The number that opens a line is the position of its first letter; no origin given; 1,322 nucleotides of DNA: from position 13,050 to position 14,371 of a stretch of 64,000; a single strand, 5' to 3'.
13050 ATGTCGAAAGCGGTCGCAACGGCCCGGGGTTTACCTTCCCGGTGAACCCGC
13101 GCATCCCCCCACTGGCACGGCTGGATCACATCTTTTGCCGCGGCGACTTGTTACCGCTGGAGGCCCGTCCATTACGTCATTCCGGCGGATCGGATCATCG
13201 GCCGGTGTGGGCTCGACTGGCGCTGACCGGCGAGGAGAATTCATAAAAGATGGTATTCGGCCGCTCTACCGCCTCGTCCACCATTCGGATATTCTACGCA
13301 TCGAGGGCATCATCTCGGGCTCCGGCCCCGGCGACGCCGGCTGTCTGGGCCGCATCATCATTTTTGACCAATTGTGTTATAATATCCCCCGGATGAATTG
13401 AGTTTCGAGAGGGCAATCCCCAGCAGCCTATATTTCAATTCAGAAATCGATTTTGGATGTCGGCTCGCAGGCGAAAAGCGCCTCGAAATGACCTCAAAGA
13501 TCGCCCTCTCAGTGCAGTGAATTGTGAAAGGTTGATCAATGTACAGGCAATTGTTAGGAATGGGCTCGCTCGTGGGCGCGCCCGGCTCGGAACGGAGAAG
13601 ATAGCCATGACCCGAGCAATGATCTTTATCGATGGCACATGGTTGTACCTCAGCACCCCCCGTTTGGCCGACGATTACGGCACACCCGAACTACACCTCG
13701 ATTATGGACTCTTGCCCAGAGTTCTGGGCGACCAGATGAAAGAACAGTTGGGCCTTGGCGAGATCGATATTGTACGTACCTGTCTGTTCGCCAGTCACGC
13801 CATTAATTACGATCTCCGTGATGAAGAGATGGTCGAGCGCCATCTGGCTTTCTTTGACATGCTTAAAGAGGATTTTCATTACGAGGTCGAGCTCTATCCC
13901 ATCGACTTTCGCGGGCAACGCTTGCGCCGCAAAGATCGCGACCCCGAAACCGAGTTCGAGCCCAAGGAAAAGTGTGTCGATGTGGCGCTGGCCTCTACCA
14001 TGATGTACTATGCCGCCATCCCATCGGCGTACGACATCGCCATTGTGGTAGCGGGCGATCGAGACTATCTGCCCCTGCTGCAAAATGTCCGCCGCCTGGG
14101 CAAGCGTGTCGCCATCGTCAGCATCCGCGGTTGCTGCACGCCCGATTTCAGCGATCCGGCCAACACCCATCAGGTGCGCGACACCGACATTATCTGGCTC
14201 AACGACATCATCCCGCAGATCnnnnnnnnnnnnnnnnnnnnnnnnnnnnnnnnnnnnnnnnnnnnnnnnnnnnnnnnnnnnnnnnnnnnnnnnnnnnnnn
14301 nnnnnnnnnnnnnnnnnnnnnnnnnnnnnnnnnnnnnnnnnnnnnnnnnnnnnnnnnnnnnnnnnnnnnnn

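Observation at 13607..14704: NYN nuclease fused to a cold-shock domain via a zinc ribbon and low-complexity linker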

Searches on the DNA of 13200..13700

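Call 43: search_rna_families(source=window, start=13200, end=13700, threshold=evalue, max_evalue=1)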
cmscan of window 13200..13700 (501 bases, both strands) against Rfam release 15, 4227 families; matches with E-value up to 1: 1.
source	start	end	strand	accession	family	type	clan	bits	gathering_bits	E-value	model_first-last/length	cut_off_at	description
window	13381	13483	+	RF03073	RT-19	Gene; sRNA;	-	16.3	78.3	0.99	1-99/99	no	RT-19 RNA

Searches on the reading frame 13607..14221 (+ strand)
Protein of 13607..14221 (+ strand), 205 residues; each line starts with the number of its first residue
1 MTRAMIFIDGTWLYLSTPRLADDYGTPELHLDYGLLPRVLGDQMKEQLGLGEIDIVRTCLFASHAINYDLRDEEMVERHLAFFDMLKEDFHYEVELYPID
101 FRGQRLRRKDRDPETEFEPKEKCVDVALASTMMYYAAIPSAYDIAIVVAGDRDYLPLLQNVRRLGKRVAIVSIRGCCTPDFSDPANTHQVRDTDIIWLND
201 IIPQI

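Call 51: search_solved_structures(query=window:13607-14221:+, max_evalue=10, show_alignments=4)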
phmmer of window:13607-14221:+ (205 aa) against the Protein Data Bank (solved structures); distinct sequences matched with E-value up to 10: 0.
